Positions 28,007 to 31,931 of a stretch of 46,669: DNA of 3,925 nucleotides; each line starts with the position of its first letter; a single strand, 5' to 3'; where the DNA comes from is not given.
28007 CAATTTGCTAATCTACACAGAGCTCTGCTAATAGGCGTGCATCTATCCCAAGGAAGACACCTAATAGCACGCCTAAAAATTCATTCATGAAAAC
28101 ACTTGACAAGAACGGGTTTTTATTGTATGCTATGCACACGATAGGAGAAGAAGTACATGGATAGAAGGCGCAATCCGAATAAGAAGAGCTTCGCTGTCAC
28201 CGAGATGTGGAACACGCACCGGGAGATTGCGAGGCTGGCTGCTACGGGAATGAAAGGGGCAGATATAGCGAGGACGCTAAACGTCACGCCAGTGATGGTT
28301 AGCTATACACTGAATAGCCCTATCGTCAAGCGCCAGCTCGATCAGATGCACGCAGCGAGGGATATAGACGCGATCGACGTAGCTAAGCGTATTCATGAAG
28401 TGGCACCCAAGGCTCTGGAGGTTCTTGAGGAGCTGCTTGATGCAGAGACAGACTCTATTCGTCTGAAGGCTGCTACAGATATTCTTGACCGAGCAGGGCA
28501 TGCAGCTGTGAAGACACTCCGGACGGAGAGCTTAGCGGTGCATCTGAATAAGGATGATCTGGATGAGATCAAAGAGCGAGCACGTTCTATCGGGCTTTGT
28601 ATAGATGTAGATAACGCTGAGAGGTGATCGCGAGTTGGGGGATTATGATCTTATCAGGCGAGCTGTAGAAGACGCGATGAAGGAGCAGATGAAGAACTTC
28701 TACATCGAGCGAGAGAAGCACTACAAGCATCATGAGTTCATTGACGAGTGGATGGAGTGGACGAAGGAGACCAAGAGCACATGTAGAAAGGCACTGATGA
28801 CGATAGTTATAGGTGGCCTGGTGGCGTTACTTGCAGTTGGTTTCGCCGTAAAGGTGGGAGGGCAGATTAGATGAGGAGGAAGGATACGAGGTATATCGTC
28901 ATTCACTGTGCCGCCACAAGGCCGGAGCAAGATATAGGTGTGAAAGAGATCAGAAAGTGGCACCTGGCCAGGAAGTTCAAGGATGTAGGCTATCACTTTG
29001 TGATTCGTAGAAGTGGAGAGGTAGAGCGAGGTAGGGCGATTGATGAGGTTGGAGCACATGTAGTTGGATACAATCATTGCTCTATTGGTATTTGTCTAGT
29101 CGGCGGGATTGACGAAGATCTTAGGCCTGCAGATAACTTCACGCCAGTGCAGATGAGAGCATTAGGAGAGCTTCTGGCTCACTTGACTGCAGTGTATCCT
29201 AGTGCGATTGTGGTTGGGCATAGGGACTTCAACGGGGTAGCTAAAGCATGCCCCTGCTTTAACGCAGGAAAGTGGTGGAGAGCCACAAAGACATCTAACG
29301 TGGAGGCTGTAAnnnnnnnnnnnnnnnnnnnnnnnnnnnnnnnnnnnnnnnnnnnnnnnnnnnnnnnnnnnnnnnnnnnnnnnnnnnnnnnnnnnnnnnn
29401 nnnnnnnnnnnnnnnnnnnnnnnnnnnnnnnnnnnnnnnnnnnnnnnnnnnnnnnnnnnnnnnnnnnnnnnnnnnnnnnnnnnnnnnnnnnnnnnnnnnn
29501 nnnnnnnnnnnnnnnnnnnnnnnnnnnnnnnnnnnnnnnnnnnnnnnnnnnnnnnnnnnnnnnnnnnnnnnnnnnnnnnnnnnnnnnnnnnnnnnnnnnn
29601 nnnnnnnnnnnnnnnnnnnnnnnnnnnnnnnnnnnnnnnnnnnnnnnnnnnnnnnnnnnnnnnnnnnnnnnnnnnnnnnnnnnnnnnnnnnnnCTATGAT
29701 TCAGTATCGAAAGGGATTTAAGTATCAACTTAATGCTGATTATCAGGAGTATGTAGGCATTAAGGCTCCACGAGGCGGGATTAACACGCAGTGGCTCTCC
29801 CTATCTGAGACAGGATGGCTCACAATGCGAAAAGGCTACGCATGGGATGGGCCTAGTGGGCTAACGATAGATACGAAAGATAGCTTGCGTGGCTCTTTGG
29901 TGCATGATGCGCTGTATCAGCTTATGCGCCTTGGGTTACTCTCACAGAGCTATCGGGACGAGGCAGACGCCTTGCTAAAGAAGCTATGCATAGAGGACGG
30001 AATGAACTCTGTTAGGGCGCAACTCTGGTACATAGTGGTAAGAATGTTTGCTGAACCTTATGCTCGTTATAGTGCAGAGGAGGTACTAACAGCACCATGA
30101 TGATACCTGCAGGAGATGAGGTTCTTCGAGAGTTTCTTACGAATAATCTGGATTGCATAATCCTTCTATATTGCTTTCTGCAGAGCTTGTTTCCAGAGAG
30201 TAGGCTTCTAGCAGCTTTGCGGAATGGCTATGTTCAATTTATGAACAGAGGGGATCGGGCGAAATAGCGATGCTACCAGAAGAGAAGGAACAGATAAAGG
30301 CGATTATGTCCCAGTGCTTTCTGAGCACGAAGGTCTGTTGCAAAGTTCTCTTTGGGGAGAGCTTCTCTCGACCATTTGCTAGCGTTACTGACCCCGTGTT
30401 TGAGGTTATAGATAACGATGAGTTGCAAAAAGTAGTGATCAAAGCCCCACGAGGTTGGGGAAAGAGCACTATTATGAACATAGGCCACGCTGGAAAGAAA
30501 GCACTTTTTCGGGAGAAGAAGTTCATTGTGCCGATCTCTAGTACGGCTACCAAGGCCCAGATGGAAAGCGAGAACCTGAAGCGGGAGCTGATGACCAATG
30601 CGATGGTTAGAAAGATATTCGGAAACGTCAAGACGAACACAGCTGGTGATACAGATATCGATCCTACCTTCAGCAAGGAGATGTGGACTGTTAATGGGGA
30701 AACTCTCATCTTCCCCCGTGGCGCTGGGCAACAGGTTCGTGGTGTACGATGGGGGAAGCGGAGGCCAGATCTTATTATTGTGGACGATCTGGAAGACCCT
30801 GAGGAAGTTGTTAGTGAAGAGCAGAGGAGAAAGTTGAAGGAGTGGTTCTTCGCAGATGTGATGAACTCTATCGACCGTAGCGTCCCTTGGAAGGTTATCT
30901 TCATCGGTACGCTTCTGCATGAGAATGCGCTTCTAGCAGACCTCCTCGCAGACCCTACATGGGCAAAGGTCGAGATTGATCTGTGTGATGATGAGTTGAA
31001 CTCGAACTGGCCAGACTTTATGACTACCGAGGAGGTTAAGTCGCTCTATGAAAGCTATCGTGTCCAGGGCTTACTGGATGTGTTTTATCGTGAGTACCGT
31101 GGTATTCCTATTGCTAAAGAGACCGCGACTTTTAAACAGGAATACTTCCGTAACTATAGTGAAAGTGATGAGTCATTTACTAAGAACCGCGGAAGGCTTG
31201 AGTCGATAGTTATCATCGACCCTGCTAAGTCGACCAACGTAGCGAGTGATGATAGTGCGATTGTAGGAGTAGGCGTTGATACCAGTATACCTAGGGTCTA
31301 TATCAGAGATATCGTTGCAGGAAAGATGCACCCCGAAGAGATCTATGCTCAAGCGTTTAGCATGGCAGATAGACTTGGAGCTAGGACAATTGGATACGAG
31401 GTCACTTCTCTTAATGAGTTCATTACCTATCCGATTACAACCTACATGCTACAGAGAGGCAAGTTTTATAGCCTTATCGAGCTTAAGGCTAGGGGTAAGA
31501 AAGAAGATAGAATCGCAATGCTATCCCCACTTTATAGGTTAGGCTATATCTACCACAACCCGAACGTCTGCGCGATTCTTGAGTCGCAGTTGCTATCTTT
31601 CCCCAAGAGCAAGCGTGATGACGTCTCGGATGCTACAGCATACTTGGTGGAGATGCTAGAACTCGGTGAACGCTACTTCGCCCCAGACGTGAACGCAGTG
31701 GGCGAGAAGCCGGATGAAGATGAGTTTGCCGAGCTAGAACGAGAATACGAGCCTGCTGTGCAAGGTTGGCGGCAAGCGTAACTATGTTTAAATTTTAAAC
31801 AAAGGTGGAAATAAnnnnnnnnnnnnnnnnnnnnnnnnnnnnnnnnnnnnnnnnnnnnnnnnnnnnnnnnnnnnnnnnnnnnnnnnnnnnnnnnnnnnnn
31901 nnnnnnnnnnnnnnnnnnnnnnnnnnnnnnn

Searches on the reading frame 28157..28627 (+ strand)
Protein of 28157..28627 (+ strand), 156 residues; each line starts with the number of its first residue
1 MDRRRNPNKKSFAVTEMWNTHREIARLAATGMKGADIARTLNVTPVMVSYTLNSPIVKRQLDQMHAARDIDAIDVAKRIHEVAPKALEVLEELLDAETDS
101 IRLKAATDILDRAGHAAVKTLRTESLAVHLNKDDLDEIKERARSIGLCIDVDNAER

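Call 8: search_protein_families(library=pfam, proteins=[window:28157-28627:+], max_evalue=0.01)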
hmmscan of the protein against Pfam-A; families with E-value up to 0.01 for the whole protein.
window:28157-28627:+ (156 aa): 0 families

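Call 9: search_protein_families(library=phrogs, proteins=[window:28157-28627:+], max_evalue=0.001)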
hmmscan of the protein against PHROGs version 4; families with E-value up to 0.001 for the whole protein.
window:28157-28627:+ (156 aa): 1 family
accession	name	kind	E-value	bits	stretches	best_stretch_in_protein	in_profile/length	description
phrog_2538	-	head and packaging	2.9e-09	38.1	1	23-140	10-119/129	terminase small subunit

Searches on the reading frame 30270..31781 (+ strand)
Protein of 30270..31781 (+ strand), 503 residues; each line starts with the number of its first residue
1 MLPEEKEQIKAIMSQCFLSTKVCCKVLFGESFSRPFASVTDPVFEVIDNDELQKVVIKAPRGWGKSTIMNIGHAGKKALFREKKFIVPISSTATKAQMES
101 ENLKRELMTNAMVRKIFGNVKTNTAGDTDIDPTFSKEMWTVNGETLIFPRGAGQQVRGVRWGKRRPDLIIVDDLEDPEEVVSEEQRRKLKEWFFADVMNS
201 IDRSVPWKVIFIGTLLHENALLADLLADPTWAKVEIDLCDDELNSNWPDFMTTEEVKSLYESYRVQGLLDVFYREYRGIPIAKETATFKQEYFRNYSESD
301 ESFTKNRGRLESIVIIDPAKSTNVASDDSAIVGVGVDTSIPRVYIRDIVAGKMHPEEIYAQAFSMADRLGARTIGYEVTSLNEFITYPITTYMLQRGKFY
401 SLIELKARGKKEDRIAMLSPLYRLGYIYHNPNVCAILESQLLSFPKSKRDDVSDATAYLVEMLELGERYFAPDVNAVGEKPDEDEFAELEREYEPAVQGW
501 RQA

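Call 16: search_dna_similar(query=window:30270-31781:+, collection=phages, mode=protein, max_rows=25)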
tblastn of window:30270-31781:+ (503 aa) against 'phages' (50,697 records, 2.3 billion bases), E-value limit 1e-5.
Records with a match: 247; places in all: 247; records where one place covers at least 80% of the query: 59.
Best place of each record, by identity: <60% 247.
By first word of the organism name: Pseudomonas 86; Vibrio 35; Bacteriophage 18; Paenibacillus 13; Bacillus 12; Ralstonia 9; Rhizobium 7; Streptomyces 5; Alteromonas 5; Burkholderia 4; and 29 more.
By host as written in the record: - 60; Pseudomonas aeruginosa 41; Pseudomonas aeruginosa PA14 17; Paenibacillus larvae 11; Alteromonas macleodii str. 'Balearic Sea AD45' 5; Ralstonia solanacearum 4; Helicobacter pullorum 3; Bacillus alcalophilus CGMCC 1.3604 3; and 76 more.
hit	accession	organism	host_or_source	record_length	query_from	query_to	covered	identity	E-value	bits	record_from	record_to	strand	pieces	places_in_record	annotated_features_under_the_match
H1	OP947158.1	Desulfofustis phage LS06-2018-MD01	-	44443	1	503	100%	44.1%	4e-135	437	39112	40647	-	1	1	terminase large subunit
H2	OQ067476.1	Caulobacter phage Kuura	Caulobacter sp.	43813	60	503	88%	26.3%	3e-23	109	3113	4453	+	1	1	putative large terminase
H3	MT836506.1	Bacteriophage sp.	human fecal samples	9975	3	472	93%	24.2%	5e-15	84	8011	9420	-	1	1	record has no annotation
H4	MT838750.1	Bacteriophage sp.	human fecal samples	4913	54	468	83%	27.3%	2e-11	73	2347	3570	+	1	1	record has no annotation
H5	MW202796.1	Caudoviricetes sp.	Manatee Spring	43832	55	459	81%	27.5%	3e-33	140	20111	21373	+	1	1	terminase large subunit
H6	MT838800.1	Bacteriophage sp.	human fecal samples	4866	54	455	80%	27.3%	2e-26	119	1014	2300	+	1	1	record has no annotation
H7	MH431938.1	Paenibacillus phage C7Cdelta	Paenibacillus larvae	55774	54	462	71%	30.7%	3e-13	145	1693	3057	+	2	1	terminase large subunit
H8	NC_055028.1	Paenibacillus phage C7Cdelta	Paenibacillus larvae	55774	54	462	71%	30.7%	3e-13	145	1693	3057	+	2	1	terminase large subunit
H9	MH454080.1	Paenibacillus phage Ley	Paenibacillus larvae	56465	54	462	71%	30.7%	3e-13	145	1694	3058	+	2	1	terminase large subunit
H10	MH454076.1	Paenibacillus phage Ash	Paenibacillus larvae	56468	54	462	71%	30.7%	3e-13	145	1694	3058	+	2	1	terminase large subunit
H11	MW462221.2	Campylobacter phage CAM-P21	Campylobacter coli CAN 10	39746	53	457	81%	27.0%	2e-19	99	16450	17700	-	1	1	hypothetical protein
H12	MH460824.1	Paenibacillus phage Unity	Paenibacillus larvae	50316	54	462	81%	26.6%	4e-23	109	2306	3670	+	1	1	terminase large subunit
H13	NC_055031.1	Paenibacillus phage Unity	Paenibacillus larvae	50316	54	462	81%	26.6%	4e-23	109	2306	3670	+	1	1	terminase large subunit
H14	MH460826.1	Paenibacillus phage Heath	Paenibacillus larvae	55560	54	462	81%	26.6%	4e-23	109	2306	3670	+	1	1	terminase large subunit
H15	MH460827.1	Paenibacillus phage Halcyone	Paenibacillus larvae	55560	54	462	81%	26.6%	4e-23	109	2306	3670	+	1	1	terminase large subunit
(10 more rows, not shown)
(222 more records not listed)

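Call 25: find_related_loci(query=A1, collection=viral_contigs, flank=10000)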
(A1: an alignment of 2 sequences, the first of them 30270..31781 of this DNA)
Query A1 (503 aa) in viral_contigs; peptide patterns used: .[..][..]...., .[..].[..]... (x = any residue, [..] = any of these).
492 stretches matched a pattern; 167 encode a relative of the query (tblastn E <= 1e-3); the best 80 are kept; 80 distinct loci.
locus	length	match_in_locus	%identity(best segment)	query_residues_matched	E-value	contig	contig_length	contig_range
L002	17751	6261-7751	88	7-503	0e+0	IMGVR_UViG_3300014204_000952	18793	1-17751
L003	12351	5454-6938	78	6-501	0e+0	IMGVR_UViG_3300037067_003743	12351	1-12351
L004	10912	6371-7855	78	6-501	0e+0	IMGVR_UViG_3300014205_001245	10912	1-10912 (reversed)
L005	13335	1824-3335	74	1-502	0e+0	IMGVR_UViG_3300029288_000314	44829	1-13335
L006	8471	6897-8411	74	1-503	0e+0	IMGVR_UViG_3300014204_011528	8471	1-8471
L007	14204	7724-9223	73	4-503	0e+0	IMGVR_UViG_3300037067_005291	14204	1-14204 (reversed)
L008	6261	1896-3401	74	4-503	0e+0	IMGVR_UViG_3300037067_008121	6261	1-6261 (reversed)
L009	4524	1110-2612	73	4-503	0e+0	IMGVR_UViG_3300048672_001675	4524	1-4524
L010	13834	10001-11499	76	4-501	0e+0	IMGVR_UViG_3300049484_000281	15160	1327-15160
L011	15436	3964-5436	63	5-501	0e+0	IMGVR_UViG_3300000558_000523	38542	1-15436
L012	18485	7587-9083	63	9-503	0e+0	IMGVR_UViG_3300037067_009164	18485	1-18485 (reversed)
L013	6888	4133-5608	57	4-501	0e+0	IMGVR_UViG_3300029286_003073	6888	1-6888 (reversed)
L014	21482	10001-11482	83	9-501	0e+0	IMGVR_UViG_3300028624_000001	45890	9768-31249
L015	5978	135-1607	55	6-501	0e+0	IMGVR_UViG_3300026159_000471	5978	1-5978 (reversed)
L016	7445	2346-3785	56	12-501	0e+0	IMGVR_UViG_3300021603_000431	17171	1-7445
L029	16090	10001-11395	55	6-472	4e-174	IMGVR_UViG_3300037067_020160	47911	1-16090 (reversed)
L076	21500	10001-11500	72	4-503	0e+0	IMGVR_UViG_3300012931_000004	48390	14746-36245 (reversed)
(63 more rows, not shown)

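Call 26: find_related_loci(query=A1, collection=genome_contigs, flank=10000)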
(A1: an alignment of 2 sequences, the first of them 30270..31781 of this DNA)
Query A1 (503 aa) in genome_contigs; peptide patterns used: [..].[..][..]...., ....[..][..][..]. (x = any residue, [..] = any of these).
382 stretches matched a pattern; 3 encode a relative of the query (tblastn E <= 1e-3); 3 distinct loci.
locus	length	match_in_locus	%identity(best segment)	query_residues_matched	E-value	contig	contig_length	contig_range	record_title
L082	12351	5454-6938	78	6-501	0e+0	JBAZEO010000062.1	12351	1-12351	MAG: Dehalococcoidia bacterium isolate SO_2017_LW3_128 NODE_15368_length_12351_cov_7.626309_LW162_2017, whole genome sho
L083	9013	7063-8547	45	8-503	2e-137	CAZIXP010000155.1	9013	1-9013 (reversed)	MAG TPA_asm: uncultured Starkeya sp. isolate SRP286056_co2_60 genome assembly, contig: NODE_13101_length_9013_cov_5.1050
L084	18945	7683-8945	27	52-466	2e-31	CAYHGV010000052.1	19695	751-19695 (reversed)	MAG TPA_asm: uncultured bacterium isolate ERP119294_co4_433 genome assembly, contig: NODE_2464_length_19695_cov_11.01909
